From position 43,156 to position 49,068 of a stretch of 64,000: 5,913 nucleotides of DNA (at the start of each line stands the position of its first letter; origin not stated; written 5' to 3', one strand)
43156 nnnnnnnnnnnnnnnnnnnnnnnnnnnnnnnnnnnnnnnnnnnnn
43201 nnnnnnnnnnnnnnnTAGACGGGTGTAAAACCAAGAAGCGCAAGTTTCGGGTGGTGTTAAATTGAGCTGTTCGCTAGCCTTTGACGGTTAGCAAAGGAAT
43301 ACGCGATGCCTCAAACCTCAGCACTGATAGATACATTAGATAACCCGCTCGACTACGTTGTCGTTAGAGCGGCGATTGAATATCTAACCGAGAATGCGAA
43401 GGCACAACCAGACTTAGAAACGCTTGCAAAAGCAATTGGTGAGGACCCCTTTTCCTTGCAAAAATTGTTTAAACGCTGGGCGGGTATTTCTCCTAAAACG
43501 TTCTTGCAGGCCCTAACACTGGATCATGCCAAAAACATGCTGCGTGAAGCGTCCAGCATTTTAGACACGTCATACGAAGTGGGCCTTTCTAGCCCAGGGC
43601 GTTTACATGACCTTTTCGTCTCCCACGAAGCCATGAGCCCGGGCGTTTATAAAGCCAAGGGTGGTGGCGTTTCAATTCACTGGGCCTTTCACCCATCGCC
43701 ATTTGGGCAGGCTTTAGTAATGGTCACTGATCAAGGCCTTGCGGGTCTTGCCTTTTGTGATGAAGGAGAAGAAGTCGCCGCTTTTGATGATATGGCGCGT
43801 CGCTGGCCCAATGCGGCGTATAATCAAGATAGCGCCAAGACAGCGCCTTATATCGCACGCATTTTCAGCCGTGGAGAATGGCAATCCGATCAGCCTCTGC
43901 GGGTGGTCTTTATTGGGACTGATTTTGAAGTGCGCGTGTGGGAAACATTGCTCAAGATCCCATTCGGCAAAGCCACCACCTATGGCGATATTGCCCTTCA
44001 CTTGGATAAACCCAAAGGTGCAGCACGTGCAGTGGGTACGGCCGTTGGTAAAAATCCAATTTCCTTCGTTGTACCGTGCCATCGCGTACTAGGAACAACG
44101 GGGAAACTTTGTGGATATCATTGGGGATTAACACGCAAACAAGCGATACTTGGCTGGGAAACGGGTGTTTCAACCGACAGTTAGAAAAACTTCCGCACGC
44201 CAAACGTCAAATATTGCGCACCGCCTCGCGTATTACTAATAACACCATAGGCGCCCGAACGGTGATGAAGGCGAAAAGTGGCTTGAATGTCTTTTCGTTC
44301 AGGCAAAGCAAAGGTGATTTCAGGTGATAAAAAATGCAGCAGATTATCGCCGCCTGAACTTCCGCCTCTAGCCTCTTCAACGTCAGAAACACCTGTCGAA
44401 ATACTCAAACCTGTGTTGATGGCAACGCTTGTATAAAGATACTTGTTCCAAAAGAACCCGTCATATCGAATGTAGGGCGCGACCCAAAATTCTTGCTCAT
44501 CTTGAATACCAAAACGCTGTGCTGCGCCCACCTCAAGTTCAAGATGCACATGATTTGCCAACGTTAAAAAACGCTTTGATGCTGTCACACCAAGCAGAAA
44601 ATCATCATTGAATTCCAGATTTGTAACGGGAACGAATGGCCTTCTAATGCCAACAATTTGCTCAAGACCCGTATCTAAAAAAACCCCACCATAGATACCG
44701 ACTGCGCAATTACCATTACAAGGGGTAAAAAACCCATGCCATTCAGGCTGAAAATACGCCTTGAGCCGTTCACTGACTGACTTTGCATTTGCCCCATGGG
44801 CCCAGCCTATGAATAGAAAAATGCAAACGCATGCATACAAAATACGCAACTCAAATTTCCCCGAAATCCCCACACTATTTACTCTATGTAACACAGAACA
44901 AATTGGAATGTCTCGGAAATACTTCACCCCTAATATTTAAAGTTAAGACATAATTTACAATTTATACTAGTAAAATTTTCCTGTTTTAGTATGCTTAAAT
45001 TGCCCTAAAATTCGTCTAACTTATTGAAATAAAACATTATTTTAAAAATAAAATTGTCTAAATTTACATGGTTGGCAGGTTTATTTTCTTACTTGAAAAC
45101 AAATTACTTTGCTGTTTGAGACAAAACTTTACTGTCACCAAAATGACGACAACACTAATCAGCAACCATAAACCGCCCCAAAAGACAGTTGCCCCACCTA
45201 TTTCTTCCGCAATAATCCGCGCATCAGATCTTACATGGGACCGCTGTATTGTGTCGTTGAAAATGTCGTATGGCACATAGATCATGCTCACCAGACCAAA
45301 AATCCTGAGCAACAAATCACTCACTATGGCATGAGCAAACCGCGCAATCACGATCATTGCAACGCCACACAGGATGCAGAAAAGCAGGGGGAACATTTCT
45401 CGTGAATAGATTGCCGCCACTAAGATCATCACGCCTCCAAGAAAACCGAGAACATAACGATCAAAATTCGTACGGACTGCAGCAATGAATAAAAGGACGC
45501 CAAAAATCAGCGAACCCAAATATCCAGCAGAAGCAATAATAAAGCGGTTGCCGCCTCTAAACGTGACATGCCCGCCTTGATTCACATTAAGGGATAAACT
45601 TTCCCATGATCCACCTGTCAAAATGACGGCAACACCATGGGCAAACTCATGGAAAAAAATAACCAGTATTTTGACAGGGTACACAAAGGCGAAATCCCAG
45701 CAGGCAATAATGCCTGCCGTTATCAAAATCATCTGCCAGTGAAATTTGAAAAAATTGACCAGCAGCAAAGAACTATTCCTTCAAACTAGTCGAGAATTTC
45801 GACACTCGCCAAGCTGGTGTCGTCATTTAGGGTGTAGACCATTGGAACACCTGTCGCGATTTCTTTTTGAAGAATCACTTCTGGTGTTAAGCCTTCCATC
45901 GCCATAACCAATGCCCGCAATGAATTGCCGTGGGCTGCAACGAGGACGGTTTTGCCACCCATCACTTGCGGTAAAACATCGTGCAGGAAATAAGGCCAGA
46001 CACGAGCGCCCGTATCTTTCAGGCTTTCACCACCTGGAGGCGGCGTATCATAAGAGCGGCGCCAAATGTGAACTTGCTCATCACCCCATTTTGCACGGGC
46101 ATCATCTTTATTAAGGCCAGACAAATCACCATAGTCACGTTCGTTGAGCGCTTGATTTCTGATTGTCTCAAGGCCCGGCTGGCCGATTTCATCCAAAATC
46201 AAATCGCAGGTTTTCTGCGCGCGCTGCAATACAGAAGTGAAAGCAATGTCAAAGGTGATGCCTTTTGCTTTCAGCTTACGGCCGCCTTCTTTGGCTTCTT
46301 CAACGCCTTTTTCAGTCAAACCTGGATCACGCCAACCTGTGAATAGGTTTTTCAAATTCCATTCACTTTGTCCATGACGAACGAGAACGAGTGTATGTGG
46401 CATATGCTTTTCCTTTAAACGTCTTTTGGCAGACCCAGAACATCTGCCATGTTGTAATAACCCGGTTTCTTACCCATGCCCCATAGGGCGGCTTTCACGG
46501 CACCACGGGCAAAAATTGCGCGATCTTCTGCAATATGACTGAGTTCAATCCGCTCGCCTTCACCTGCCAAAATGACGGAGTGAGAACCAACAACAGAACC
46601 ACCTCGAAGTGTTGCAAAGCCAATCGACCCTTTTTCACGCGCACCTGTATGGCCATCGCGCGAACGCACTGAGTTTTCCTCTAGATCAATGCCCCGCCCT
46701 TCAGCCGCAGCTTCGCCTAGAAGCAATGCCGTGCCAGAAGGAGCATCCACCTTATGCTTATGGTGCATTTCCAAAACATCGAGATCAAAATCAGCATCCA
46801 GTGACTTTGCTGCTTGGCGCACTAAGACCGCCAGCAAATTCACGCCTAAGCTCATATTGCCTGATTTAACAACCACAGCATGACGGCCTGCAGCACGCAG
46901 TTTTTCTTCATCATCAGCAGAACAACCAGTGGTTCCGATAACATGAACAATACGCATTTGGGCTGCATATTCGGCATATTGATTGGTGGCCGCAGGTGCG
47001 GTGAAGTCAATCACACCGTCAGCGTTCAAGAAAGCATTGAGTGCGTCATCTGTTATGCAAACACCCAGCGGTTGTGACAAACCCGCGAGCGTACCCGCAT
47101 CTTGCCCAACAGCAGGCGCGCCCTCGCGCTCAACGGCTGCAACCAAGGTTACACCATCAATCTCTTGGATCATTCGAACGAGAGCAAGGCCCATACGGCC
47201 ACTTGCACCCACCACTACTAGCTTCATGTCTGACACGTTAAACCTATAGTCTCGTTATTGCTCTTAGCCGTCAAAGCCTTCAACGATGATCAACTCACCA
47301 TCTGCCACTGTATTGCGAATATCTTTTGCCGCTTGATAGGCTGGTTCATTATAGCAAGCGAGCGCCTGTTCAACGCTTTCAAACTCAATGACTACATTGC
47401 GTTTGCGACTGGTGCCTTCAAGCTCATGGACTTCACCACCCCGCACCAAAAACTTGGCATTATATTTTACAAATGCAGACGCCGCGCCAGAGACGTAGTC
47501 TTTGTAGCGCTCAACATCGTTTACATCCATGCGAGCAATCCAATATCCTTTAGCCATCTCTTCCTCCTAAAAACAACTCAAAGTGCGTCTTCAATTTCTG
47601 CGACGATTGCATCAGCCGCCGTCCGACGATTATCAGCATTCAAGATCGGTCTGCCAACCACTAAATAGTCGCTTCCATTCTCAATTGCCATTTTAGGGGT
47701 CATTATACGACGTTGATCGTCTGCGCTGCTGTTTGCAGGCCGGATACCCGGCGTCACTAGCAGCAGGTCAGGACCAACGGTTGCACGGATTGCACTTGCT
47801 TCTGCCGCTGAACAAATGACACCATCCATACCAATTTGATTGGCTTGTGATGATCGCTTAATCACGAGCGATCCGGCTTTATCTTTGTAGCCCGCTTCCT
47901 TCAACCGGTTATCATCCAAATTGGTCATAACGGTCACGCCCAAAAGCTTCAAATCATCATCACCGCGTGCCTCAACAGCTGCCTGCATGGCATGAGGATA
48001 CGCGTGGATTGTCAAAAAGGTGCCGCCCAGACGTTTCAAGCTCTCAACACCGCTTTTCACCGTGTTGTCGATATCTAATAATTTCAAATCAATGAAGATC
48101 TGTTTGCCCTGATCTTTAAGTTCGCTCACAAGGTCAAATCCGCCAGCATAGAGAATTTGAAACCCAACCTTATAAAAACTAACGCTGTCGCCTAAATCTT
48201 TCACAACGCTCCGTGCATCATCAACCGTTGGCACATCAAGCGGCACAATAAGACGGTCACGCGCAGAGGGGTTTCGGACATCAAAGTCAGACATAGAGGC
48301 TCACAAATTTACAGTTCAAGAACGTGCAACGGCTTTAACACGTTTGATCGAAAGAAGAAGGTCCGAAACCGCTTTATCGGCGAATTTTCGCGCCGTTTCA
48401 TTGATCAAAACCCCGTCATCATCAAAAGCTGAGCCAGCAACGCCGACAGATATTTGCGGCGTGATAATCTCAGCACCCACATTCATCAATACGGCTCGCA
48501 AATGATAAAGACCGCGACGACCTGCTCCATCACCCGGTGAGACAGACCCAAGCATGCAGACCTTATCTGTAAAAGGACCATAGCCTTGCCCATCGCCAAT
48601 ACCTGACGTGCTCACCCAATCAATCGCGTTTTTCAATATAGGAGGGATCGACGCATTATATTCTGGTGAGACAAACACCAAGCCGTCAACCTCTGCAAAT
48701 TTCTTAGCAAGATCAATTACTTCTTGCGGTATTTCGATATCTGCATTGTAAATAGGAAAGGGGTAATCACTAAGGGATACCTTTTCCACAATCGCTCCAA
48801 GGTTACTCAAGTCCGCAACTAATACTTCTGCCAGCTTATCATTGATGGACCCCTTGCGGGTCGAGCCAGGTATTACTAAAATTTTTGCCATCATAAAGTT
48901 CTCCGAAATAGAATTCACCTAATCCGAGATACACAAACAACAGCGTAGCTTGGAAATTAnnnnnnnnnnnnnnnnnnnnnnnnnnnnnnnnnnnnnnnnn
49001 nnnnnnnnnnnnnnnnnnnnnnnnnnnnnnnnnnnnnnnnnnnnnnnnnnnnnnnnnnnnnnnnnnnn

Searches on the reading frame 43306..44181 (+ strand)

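Call 59: search_protein_families(library=pfam, proteins=[window:43306-44181:+], max_evalue=0.001)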
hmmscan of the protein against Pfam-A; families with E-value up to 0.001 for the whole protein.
window:43306-44181:+ (292 aa): 2 families
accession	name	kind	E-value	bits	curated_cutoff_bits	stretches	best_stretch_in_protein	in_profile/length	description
PF01035.26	DNA_binding_1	-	9.2e-30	102.8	27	1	206-285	1-79/81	6-O-methylguanine DNA methyltransferase, DNA binding domain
PF12833.13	HTH_18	-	4.3e-15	56.2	33.6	1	40-117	1-79/80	Helix-turn-helix domain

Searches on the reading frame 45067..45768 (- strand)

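Call 59: search_protein_families(library=pfam, proteins=[window:45067-45768:-], max_evalue=0.001)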
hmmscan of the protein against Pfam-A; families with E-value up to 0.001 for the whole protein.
window:45067-45768:- (234 aa): 1 family
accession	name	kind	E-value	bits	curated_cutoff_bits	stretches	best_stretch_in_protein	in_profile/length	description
PF13398.12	Peptidase_M50B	-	2.1e-41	142.3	26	1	14-211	2-200/201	Peptidase M50B-like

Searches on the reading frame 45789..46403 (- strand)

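Call 59: search_protein_families(library=pfam, proteins=[window:45789-46403:-], max_evalue=0.001)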
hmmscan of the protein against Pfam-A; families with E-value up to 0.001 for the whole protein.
window:45789-46403:- (205 aa): 1 family
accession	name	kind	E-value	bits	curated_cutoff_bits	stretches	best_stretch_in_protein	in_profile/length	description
PF00300.27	His_Phos_1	-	3.6e-40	138.2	21.7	1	5-182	1-171/194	Histidine phosphatase superfamily (branch 1)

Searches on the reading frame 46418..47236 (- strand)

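Call 59: search_protein_families(library=pfam, proteins=[window:46418-47236:-], max_evalue=0.001)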
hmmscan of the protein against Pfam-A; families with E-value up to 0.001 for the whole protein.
window:46418-47236:- (273 aa): 2 families
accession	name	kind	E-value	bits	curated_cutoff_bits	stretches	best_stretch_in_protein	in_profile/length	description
PF05173.19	DapB_C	-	9.3e-43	145.6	27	1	131-267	1-121/121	Dihydrodipicolinate reductase, C-terminus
PF01113.26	DapB_N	-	4.7e-35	120.8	25.6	1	4-128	1-124/124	Dihydrodipicolinate reductase, N-terminus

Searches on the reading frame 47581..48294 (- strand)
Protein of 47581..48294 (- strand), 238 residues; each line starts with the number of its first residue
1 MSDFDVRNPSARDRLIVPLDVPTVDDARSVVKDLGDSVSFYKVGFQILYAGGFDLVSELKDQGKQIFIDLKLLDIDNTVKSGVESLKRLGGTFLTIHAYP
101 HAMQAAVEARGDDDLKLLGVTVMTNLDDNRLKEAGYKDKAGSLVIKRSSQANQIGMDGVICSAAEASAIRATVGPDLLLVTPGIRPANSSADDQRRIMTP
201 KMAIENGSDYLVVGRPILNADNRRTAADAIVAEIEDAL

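Call 59: search_protein_families(library=pfam, proteins=[window:47581-48294:-], max_evalue=0.001)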
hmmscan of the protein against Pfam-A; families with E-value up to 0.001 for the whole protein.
window:47581-48294:- (238 aa): 1 family
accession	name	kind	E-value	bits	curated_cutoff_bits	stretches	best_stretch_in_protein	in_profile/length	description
PF00215.30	OMPdecase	-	6.7e-57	193.3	27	1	14-230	2-221/221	Orotidine 5'-phosphate decarboxylase / HUMPS family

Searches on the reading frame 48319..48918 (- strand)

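Call 73: search_protein_families(library=pfam, proteins=[window:48319-48918:-], max_evalue=0.0001)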
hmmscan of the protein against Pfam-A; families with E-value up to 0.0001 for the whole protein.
window:48319-48918:- (200 aa): 2 families
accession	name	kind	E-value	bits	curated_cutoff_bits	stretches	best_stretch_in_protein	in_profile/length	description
PF03358.20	FMN_red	-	1e-36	126.2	24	1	12-159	2-148/152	NADPH-dependent FMN reductase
PF02525.22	Flavodoxin_2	-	1.3e-12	48.3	27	1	12-161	2-179/198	Flavodoxin-like fold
